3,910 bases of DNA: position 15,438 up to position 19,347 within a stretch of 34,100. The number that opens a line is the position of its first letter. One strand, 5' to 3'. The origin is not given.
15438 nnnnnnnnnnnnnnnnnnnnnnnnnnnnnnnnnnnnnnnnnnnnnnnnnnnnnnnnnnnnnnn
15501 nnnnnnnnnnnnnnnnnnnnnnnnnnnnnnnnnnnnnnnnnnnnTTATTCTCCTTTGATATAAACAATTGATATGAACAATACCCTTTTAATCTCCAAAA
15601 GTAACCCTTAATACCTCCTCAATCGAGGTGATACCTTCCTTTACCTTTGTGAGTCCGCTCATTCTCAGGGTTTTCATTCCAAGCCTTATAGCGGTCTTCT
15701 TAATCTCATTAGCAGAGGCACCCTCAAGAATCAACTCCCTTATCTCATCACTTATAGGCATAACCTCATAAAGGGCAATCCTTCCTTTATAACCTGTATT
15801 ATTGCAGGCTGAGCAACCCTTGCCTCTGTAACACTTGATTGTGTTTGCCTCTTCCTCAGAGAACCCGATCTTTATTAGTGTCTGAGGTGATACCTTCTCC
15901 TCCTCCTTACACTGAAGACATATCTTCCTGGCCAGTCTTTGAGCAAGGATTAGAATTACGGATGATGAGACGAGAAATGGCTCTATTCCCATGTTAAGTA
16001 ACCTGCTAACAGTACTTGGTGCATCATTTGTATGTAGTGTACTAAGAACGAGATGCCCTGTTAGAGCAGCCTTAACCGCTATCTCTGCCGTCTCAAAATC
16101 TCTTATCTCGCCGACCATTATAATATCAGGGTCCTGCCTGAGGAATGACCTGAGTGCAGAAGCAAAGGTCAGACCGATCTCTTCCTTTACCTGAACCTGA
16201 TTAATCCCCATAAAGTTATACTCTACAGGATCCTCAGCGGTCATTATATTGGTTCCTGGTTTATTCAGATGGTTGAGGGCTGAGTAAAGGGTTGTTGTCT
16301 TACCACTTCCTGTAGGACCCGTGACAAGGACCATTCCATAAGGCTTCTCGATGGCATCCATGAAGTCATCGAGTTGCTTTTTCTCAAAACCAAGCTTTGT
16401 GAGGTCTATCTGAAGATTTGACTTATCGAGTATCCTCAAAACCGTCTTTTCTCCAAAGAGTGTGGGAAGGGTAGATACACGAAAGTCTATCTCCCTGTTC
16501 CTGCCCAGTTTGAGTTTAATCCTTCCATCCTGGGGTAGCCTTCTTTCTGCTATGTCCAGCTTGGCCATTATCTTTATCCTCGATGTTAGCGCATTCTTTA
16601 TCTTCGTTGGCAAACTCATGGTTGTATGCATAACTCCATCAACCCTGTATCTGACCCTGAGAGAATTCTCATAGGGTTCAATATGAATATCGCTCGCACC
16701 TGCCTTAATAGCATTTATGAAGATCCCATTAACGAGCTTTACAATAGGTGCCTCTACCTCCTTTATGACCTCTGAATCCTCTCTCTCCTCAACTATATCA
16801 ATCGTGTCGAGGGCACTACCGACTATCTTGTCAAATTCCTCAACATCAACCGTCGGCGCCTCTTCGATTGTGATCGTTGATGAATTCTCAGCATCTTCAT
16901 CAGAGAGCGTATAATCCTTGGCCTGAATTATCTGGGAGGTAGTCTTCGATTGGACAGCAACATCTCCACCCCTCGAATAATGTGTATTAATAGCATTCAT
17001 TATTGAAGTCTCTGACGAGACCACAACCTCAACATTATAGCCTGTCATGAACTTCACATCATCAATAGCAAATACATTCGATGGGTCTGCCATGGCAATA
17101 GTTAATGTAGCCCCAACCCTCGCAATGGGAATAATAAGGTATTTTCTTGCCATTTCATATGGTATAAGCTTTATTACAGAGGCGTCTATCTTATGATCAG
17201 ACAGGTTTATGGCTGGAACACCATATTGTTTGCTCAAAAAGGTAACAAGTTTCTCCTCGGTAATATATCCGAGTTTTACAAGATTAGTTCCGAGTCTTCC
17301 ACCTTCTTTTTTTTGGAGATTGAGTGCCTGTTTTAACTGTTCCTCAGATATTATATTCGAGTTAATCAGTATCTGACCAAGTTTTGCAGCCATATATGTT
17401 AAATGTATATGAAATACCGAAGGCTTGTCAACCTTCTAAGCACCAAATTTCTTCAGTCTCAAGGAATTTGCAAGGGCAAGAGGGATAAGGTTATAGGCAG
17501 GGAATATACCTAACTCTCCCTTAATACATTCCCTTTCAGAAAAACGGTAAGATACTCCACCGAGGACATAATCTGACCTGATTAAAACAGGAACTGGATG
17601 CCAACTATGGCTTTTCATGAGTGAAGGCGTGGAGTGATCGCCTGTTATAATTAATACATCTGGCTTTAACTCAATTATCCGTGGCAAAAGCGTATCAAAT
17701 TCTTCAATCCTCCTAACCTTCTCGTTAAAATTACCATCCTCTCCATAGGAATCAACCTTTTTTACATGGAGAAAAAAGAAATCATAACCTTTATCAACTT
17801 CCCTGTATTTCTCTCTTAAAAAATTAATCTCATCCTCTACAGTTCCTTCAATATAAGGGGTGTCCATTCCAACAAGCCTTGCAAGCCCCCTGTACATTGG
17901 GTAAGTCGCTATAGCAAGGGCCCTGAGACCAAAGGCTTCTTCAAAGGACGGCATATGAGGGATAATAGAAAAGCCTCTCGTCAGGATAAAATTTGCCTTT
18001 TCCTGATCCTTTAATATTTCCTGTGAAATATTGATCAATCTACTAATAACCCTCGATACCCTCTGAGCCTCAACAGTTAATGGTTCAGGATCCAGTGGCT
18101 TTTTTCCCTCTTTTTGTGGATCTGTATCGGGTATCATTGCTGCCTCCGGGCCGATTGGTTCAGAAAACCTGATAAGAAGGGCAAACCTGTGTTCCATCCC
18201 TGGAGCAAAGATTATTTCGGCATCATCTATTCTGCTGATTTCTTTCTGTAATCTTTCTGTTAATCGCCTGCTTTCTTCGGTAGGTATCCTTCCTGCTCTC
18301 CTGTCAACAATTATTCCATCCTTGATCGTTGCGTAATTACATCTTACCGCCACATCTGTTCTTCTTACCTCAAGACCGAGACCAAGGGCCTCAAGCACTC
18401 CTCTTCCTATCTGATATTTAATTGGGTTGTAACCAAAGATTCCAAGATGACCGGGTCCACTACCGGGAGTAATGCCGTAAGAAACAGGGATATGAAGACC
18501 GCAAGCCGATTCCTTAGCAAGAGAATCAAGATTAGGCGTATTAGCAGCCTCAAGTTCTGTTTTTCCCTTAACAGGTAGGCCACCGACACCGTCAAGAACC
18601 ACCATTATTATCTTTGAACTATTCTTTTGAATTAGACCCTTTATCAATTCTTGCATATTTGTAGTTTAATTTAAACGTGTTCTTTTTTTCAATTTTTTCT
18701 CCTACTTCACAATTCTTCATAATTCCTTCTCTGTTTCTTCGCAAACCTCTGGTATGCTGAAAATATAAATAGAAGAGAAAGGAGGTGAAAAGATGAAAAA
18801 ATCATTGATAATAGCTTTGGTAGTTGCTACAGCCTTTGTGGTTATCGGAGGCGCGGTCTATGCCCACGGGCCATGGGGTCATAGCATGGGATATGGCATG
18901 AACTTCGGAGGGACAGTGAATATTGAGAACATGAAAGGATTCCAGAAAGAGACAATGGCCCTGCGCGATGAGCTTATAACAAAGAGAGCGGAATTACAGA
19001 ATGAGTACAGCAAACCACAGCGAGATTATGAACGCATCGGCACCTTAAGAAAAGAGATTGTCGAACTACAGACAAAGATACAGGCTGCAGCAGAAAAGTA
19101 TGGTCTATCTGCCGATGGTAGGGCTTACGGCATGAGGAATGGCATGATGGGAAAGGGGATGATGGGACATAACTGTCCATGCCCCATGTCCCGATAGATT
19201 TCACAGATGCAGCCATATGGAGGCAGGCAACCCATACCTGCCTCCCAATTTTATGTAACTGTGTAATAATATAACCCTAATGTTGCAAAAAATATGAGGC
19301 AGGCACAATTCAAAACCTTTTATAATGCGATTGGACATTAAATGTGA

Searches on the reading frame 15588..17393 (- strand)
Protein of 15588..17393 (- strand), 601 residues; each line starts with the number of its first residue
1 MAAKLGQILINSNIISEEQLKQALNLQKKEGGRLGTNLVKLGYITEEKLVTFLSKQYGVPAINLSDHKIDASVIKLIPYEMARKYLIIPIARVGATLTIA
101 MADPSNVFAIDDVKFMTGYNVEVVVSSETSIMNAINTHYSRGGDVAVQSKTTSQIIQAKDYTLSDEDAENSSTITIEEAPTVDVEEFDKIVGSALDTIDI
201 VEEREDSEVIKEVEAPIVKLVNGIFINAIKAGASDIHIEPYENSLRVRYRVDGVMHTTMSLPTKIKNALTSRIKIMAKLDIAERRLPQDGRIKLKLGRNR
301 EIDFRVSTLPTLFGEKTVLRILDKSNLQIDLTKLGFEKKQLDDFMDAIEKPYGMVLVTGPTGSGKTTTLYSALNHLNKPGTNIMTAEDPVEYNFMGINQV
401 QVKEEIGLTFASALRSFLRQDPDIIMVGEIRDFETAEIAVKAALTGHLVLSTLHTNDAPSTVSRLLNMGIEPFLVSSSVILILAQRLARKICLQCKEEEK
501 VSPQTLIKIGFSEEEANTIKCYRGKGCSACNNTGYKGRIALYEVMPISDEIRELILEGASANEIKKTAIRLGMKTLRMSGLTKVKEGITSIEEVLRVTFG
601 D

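Call 54: search_protein_families(library=pfam, proteins=[window:15588-17393:-], max_evalue=0.001)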
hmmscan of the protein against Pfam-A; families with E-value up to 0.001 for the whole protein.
window:15588-17393:- (601 aa): 6 families
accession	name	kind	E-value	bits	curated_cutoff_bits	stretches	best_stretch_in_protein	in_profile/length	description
PF00437.27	T2SSE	-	6.1e-148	492.8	24.9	1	214-596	5-370/370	Type II/IV secretion system protein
PF05157.20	MshEN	-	6.2e-25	87.4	23.1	1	57-142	1-87/90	MshEN domain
PF13191.12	AAA_16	-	7e-06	27.1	32.6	1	338-400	9-64/167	AAA ATPase domain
PF13604.12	AAA_30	-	7.2e-05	23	27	0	338-384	4-50/191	AAA domain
PF20720.3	nSTAND3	-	0.00015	21.9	27.2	0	338-391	4-56/155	Novel STAND NTPase 3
PF25199.1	nSTAND_NTPase5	-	0.00026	21.3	34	1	346-390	35-80/145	Novel STAND NTPase 5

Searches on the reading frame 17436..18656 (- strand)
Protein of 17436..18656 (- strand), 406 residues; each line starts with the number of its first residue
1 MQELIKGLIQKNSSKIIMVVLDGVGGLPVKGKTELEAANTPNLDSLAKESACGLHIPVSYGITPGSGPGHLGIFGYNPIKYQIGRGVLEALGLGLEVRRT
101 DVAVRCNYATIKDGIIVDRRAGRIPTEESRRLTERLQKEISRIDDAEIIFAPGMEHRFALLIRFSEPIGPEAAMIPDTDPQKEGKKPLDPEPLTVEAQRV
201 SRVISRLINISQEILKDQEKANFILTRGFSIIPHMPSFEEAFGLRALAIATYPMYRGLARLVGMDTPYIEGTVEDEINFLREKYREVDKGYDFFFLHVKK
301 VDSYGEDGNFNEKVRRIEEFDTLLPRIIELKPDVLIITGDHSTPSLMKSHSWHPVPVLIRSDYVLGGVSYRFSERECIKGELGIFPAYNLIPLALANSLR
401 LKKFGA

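Call 54: search_protein_families(library=pfam, proteins=[window:17436-18656:-], max_evalue=0.001)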
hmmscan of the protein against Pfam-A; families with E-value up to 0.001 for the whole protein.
window:17436-18656:- (406 aa): 2 families
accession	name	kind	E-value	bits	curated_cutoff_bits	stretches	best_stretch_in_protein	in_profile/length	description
PF10143.14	PhosphMutase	-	1.7e-49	168.5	21.5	1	47-219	1-168/170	2,3-bisphosphoglycerate-independent phosphoglycerate mutase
PF01676.23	Metalloenzyme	-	3.6e-47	161.4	24.3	1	15-388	2-243/252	Metalloenzyme superfamily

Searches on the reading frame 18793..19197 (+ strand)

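Call 54: search_protein_families(library=pfam, proteins=[window:18793-19197:+], max_evalue=0.001)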
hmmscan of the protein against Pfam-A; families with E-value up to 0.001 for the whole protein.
window:18793-19197:+ (134 aa): 1 family
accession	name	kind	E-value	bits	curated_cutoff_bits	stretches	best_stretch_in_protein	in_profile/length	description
PF13801.11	Metal_resist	-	1e-06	29.4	29.2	1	46-103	53-110/125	Heavy-metal resistance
